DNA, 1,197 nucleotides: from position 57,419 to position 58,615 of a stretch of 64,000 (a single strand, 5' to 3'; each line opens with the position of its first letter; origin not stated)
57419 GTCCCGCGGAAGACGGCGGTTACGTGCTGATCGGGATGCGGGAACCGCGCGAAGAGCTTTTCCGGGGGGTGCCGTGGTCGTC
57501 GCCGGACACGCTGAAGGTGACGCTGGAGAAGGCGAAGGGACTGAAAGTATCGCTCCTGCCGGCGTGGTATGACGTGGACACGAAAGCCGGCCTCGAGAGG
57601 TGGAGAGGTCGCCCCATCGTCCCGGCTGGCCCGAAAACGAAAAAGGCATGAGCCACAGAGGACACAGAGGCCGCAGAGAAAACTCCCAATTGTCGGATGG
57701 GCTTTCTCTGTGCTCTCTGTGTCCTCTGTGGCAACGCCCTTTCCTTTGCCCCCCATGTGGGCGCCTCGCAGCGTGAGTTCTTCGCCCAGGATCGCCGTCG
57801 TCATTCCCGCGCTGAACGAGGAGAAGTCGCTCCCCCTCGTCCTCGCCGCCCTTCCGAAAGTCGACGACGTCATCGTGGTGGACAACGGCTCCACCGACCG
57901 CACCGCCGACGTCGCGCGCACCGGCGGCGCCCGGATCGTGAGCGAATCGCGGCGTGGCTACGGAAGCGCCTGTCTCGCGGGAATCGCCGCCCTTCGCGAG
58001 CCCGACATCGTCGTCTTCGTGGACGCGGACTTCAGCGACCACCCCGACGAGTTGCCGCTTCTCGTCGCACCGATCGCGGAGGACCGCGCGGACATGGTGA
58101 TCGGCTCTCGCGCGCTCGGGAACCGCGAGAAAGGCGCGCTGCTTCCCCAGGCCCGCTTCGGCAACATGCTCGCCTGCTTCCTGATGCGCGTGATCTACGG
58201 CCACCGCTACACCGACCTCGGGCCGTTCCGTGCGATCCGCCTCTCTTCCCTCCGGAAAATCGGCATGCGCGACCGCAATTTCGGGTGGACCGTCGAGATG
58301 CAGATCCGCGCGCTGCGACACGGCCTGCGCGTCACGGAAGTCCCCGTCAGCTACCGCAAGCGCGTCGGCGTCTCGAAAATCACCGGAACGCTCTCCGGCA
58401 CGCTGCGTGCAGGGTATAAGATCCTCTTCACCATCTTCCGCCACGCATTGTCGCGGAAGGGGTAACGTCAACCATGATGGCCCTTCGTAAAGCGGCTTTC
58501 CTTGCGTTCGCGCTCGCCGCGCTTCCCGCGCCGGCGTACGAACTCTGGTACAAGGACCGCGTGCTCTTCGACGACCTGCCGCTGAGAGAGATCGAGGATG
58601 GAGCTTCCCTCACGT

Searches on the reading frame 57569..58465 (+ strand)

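Call 43: search_protein_families(library=pfam, proteins=[window:57569-58465:+], max_evalue=0.0001)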
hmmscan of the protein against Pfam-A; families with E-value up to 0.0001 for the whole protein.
window:57569-58465:+ (298 aa): 2 families
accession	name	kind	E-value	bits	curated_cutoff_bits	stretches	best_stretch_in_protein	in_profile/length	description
PF00535.33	Glycos_transf_2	-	1.2e-23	84.4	23.3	1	77-231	2-167/168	Glycosyl transferase family 2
PF13641.12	Glyco_tranf_2_3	-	3.5e-08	34.2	27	1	73-224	1-167/230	Glycosyltransferase like family 2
